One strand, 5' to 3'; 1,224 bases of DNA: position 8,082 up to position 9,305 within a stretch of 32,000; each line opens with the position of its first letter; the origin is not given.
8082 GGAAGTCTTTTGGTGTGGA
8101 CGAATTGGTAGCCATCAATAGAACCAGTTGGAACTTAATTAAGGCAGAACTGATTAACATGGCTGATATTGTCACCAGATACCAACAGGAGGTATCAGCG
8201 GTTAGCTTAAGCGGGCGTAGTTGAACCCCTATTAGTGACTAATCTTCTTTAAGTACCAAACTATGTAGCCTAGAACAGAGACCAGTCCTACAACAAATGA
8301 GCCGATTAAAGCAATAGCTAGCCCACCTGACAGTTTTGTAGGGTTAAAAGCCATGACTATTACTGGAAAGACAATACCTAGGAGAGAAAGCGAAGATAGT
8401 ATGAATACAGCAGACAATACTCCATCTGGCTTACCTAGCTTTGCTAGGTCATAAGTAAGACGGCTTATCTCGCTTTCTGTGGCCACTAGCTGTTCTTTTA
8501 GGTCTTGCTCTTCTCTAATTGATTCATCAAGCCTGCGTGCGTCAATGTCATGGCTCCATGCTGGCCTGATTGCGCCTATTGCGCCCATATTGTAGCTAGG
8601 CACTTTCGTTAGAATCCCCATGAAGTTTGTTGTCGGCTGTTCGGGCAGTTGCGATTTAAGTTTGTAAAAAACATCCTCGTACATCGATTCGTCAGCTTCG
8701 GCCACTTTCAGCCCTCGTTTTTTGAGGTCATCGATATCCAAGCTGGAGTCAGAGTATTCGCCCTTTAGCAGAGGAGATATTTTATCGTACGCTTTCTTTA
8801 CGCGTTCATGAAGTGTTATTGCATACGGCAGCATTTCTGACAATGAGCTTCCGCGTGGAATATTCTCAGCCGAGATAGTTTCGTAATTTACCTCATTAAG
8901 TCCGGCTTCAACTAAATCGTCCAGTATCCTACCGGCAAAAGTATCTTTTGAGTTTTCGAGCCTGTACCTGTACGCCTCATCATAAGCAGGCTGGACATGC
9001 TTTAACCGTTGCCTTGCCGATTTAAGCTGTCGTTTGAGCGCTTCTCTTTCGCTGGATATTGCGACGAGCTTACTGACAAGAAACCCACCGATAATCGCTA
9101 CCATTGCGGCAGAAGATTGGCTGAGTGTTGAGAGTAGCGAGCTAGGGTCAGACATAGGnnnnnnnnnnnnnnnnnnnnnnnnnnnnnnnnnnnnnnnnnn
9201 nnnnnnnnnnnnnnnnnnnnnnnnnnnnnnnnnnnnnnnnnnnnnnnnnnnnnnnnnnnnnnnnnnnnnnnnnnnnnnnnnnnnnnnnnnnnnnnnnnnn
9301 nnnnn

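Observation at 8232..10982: Unrecognisable three-gene operon (3-TM protein, PD-(D/E)xK-like 453-aa protein, TM/coiled-coil/2-TM protein) on a mobile island: candidate novel conflict or defence system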

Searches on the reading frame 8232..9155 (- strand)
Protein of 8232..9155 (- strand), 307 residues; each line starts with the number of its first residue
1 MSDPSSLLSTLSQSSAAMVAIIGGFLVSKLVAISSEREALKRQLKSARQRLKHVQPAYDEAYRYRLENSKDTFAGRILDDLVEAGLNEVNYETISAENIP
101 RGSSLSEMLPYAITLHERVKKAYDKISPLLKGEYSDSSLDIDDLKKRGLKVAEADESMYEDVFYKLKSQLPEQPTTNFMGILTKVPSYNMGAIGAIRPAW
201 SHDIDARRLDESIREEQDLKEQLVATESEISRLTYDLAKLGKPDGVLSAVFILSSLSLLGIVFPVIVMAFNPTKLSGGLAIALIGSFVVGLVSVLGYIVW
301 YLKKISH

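Call 3: search_protein_families(library=pfam, proteins=[window:8232-9155:-], max_evalue=10)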
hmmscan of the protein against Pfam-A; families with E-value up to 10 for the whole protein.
window:8232-9155:- (307 aa): 5 families
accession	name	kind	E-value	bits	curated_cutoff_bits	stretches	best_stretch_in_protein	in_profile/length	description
PF17675.6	APG6_N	-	0.0047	17.8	45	1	148-240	17-86/132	Apg6 coiled-coil region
PF10473.14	CENP-F_leu_zip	-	0.09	13.3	34.5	1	27-52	72-97/140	Leucine-rich repeats of kinetochore protein Cenp-F/LEK1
PF04612.17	T2SSM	-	0.094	13.3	27.8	1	18-90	24-95/160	Type II secretion system (T2SS), protein M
PF24627.1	PUMA_CC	-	0.16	12.5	30.1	1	28-63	22-57/74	PUMA coiled-coil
PF04961.17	FTCD_C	-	0.47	10.6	24.5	0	14-54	20-60/182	Formiminotransferase-cyclodeaminase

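Call 4: search_protein_families(library=padloc, proteins=[window:8232-9155:-], max_evalue=10)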
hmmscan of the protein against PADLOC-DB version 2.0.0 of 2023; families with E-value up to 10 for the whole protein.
window:8232-9155:- (307 aa): 1 family
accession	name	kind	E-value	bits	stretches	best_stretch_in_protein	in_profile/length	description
PDLC00514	JetC1|JetC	-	0.019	10.8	1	31-79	781-829/1117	DUF3584 domain; MukB-like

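Call 5: search_protein_families(library=ncbifam, proteins=[window:8232-9155:-], max_evalue=10)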
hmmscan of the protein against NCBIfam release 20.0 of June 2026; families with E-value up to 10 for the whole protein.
window:8232-9155:- (307 aa): 2 families
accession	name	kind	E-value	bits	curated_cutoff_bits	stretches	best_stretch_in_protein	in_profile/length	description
NF033928.1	alph_xenorhab_A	subfamily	0.042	13.1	125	1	18-58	221-261/339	alpha-xenorhabdolysin family binary toxin subunit A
NF038392.1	div_DrpB_YedR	equivalog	1.5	9.1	50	1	273-303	51-82/86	cell division protein DrpB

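Call 6: search_protein_families(library=phrogs, proteins=[window:8232-9155:-], max_evalue=10)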
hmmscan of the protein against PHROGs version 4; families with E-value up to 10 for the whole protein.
window:8232-9155:- (307 aa): 4 families
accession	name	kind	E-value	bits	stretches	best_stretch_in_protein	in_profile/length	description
phrog_523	-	tail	0.035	13.9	1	101-189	222-317/673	tail collar fiber protein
phrog_23689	-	unknown function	0.16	13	1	6-36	22-49/60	-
phrog_13254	-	unknown function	0.77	11.1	1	209-240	16-47/132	-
phrog_1009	-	unknown function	1.7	9.8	0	17-67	17-66/103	-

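Call 36: find_homologous_proteins(query=window:8232-9155:-)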
Query window:8232-9155:- (307 aa): 36 proteins with E <= 0.001 among 8000 candidates.
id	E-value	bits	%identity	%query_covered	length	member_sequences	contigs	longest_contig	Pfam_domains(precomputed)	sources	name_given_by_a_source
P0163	1.7e-191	653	100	100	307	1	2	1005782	-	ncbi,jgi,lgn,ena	-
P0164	1.4e-170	584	88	100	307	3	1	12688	-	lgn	-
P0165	9.8e-170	581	88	100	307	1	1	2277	-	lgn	-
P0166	1.5e-166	571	86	100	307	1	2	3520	-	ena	-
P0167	5.7e-155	533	82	100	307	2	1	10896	-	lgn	-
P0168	4.9e-152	523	81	100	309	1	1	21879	-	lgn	-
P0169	4.2e-151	520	79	100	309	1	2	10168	-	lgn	-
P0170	8.0e-143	493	76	100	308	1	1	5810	-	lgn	-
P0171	6.9e-142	490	75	100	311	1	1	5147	-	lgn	-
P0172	5.9e-126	438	68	100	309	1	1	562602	-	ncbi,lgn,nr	ncbi:MAG TPA: hypothetical protein VMY99_01330 [Nevskiaceae bacterium]|nr:hypothetical protein [Nevs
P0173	5.6e-125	435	65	100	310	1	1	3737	-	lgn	-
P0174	1.5e-124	433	69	100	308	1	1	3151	-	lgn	-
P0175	4.4e-118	412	64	100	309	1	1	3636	-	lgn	-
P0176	9.2e-92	326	58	100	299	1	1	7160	-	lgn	-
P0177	1.0e-90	322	54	99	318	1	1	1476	-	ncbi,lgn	-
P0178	1.7e-84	302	51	99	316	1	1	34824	-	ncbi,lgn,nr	ncbi:MAG: hypothetical protein JWO54_928 [Candidatus Saccharibacteria bacterium]|nr:hypothetical pro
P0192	2.0e-64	236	44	99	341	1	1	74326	-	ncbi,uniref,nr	ncbi:hypothetical protein [Pseudarthrobacter sp. NIBRBAC000502770]|uniref:hypothetical protein n=1 T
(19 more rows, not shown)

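Call 38: find_encoding_contigs(protein=P0168, flank=8000, max_places=2)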
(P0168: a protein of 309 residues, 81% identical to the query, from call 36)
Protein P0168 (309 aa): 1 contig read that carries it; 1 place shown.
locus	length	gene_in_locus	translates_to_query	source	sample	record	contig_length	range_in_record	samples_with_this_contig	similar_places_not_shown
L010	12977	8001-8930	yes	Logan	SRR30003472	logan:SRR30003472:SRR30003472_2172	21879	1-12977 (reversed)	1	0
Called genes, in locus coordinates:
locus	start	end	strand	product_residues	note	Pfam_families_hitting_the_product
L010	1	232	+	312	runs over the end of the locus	-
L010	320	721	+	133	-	-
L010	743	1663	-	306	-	PF00962:A_deaminase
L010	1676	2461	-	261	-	PF15610:PRTase_3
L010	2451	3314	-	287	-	PF01261:AP_endonuc_2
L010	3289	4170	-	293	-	PF08501:Shikimate_dh_N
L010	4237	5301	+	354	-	-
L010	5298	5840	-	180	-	PF00702:Hydrolase, PF08645:PNK3P, PF13419:HAD_2 (weak), PF13242:Hydrolase_like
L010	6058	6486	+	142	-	-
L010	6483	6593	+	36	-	-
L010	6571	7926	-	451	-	PF18739:HEPN_Apea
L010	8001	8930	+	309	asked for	-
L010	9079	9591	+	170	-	-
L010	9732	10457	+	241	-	PF01522:Polysacc_deac_1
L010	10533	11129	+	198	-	PF01169:GDT1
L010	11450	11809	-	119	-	-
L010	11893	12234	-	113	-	-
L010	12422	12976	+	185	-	?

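Call 39: find_encoding_contigs(protein=P0172, flank=8000, max_places=2)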
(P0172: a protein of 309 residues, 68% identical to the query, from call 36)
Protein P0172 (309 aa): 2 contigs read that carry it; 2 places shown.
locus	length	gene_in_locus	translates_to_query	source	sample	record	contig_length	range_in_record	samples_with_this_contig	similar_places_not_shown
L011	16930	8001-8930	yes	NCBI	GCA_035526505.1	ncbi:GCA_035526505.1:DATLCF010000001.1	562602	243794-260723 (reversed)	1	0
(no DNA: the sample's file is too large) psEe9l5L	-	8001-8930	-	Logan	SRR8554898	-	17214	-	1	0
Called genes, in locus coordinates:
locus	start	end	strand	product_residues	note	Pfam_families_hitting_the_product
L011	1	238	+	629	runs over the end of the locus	-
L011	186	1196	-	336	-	PF00924:MS_channel_2nd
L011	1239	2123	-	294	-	PF01171:ATP_bind_3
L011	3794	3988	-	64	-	-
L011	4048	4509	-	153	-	-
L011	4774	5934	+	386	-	-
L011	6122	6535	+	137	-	-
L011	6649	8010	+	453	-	-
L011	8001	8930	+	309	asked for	-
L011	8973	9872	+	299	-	PF00389:2-Hacid_dh, PF02826:2-Hacid_dh_C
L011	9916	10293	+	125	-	-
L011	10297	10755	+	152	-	PF07883:Cupin_2 (weak)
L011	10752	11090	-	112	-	PF07883:Cupin_2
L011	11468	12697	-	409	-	PF00144:Beta-lactamase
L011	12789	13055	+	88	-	-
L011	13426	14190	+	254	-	-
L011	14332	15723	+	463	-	PF05257:CHAP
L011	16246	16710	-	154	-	PF04977:DivIC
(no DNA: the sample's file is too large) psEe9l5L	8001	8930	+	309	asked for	-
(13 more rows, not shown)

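Call 40: find_encoding_contigs(protein=P0192, flank=8000, max_places=2)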
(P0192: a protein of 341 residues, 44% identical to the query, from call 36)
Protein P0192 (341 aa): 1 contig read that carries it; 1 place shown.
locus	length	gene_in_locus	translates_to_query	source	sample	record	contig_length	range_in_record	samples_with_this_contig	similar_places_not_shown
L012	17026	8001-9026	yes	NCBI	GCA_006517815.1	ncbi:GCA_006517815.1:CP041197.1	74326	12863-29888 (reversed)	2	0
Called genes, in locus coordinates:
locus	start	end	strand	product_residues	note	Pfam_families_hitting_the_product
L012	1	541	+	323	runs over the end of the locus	-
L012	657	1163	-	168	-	-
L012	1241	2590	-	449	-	PF01134:GIDA (faint), PF01494:FAD_binding_3 (faint), PF03486:HI0933_like (faint), PF07992:Pyr_redox_2, PF13738:Pyr_redox_3, PF00070:Pyr_redox, PF02852:Pyr_redox_dim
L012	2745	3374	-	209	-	-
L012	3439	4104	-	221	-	PF12324:HTH_15, PF03243:MerB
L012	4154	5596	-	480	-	PF07992:Pyr_redox_2, PF13738:Pyr_redox_3 (weak), PF00070:Pyr_redox, PF02852:Pyr_redox_dim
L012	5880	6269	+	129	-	PF00376:MerR, PF13411:MerR_1, PF09278:MerR-DNA-bind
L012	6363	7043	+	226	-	PF00702:Hydrolase, PF13419:HAD_2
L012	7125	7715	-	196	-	PF00239:Resolvase, PF02796:HTH_7 (faint)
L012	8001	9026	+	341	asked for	-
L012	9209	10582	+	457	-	-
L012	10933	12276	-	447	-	PF02195:ParB_N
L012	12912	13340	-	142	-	-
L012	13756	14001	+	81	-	-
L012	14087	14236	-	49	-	-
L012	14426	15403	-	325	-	PF13830:DUF4192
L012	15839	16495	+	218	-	PF03457:HA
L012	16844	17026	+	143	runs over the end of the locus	PF00717:Peptidase_S24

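Call 54: find_encoding_contigs(protein=P0178, flank=6000, max_places=2)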
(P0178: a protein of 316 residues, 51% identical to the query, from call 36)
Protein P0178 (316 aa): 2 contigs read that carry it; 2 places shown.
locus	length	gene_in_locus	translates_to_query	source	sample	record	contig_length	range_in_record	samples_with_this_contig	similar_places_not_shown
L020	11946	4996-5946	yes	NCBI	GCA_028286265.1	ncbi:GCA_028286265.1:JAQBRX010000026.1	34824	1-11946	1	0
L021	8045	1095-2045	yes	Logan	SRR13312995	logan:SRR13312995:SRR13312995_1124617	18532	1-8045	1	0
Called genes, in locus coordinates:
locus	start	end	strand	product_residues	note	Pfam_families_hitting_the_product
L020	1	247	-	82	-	PF00239:Resolvase (weak)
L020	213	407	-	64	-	-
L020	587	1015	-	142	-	-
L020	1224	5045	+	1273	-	-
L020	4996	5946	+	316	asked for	-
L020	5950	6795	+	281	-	PF18928:DUF5677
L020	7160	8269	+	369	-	PF09509:Hypoth_Ymh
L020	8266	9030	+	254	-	-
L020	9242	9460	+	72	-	-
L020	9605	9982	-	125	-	-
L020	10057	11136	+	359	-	PF13489:Methyltransf_23 (weak), PF13847:Methyltransf_31, PF08241:Methyltransf_11, PF08242:Methyltransf_12, PF13649:Methyltransf_25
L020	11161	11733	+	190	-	PF28474:DUF8412, PF13376:OmdA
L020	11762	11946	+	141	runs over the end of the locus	PF10604:Polyketide_cyc2, PF08327:AHSA1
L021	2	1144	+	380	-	?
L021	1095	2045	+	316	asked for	-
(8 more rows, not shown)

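Call 60: search_dna_similar(query=window:8232-9155:-, collection=plasmids, mode=protein, max_evalue=0.001)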
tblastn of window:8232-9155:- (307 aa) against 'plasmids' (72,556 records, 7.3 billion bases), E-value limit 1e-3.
Records with a match: 1; places in all: 1; records where one place covers at least 80% of the query: 1.
Best place of each record, by identity: <60% 1.
By first word of the organism name: Pseudarthrobacter 1.
By predicted mobility (MOB-suite, as given by PLSDB): mobilizable 1.
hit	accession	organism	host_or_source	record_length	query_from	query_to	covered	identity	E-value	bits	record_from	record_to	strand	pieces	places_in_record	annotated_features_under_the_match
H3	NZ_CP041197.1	Pseudarthrobacter sp. NIBRBAC000502770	Genome assembly,coal mine soil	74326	16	305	94%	41.6%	1e-50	186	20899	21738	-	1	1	hypothetical protein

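Call 63: search_protein_families(library=padloc, proteins=[L020:1224-5045:+, L012:9209-10582:+, L011:4774-5934:+, L010:6571-7926:-, L020:5950-6795:+], max_evalue=0.001)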
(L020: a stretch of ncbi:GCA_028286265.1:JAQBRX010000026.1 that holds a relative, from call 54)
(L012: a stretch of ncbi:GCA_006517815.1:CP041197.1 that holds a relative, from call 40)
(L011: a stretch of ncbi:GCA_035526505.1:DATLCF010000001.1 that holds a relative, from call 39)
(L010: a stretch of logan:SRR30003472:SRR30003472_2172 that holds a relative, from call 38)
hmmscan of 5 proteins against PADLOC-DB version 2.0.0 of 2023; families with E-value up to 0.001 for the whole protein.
L020:1224-5045:+ (1273 aa): 2 families
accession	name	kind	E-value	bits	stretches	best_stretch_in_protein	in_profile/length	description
PDLC03991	PD-Lambda-4_A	-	1e-26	91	1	5-1272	4-1275/1283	-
PDLC03990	PD-Lambda-4_A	-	1.4e-06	24.7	1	590-792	248-443/943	-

L012:9209-10582:+ (457 aa): 1 family
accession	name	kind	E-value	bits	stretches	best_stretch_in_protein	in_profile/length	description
PDLC05049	PDC-S59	-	2.8e-19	67.5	1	20-291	17-281/428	-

L011:4774-5934:+ (386 aa): 0 families

L010:6571-7926:- (451 aa): 4 families
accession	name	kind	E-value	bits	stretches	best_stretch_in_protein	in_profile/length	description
PDLC05046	PDC-S58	-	5.9e-27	92.5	1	18-445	10-438/452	-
PDLC05048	PDC-S58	-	2.3e-17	61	1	18-444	9-445/461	-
PDLC01680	Cas13-ApeA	-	4e-16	57.4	1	265-427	10-172/175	Cas13-ApeA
PDLC01679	Cas13-ApeA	-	3.7e-15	54.3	1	252-435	2-185/187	Cas13-ApeA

L020:5950-6795:+ (281 aa): 0 families

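Call 64: search_protein_families(library=pfam, proteins=[L020:1224-5045:+, L012:9209-10582:+, L011:4774-5934:+], max_evalue=0.001)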
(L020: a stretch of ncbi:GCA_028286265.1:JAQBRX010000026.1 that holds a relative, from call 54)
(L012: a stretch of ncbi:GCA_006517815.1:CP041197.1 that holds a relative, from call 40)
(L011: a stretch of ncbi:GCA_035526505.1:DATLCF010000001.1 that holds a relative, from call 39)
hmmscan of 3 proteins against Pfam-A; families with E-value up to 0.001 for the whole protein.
L020:1224-5045:+ (1273 aa): 1 family
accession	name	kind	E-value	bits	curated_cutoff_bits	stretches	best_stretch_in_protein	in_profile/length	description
PF13401.12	AAA_22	-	0.00035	21.3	27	0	224-276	4-56/130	AAA domain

L012:9209-10582:+ (457 aa): 0 families

L011:4774-5934:+ (386 aa): 0 families

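Call 73: search_dna_similar(query=L020:1224-5045:+, collection=plasmids, mode=protein, max_evalue=0.00001, max_rows=15)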
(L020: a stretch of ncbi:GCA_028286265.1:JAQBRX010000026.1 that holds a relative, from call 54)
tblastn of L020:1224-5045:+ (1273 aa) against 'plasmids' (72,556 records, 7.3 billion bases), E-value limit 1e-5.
Records with a match: 18; places in all: 18; records where one place covers at least 80% of the query: 8.
Best place of each record, by identity: <60% 18.
By first word of the organism name: Rhizobium 6; Pseudanabaena 2; Haloarcula 2; Halorubrum 1; Haloglomus 1; Thalassobaculum 1; Kovacikia 1; Cyanobacterium 1; Nostoc 1; Enterobacter 1; and 1 more.
By predicted mobility (MOB-suite, as given by PLSDB): non-mobilizable 8; conjugative 7; mobilizable 3.
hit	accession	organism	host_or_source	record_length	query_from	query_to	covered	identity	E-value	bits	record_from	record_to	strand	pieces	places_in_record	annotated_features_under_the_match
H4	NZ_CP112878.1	Pseudanabaena galeata CCNP1313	-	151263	1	1270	100%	36.3%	0e+0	752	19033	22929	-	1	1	hypothetical protein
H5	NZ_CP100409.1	Haloarcula marina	cell culture,sediment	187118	1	1270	99%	29.9%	3e-123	470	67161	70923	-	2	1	hypothetical protein | ATP-binding protein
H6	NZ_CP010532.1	Haloarcula sp. CBA1115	monoisolate,Solar salt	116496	10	1269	99%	28.7%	2e-121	425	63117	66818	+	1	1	ATP-binding protein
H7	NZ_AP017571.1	Halorubrum trapanicum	-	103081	1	1258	99%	24.6%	2e-73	278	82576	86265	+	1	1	hypothetical protein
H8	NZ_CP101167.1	Haloglomus halophilum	cell culture,salt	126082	1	1258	99%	24.4%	2e-72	275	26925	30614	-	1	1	hypothetical protein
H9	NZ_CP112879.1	Pseudanabaena galeata CCNP1313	-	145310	1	1273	100%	22.6%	6e-42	177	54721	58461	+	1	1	hypothetical protein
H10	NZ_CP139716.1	Thalassobaculum sp. OXR-137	Bacterial Culture,hydrothermal vent ...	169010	37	1273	97%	22.9%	5e-41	174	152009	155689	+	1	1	hypothetical protein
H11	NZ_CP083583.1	Kovacikia minuta CCNUW1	cell culture,fresh water lake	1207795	4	1265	99%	22.4%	1e-29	136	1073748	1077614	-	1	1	record has no annotation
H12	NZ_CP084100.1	Cyanobacterium sp. Dongsha4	-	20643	27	974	74%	21.8%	7e-24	117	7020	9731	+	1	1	hypothetical protein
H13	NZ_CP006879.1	Rhizobium gallicum bv. gallicum R602sp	Phaseolus vulgaris,whole ...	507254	4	756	49%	26.1%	1e-13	148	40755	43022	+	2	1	hypothetical protein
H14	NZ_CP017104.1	Rhizobium gallicum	Phaseolus vulgaris,Whole ...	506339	4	753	47%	26.6%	7e-14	147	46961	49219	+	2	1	hypothetical protein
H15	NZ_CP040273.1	Nostoc sp. C052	Blasia pusilla,pure culture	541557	4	422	33%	24.2%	7e-12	78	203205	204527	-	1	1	hypothetical protein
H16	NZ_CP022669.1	Rhizobium leguminosarum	single cell,root nodules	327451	4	422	33%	23.6%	7e-15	88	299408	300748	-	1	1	hypothetical protein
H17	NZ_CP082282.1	Enterobacter cancerogenus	Helicoverpa armigera,metagenomic ...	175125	3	370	29%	23.5%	2e-6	61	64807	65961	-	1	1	hypothetical protein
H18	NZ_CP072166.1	Rhizobium sp. B21/90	Himalayan blackberry,cell culture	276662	1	372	29%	20.4%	9e-8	65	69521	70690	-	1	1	hypothetical protein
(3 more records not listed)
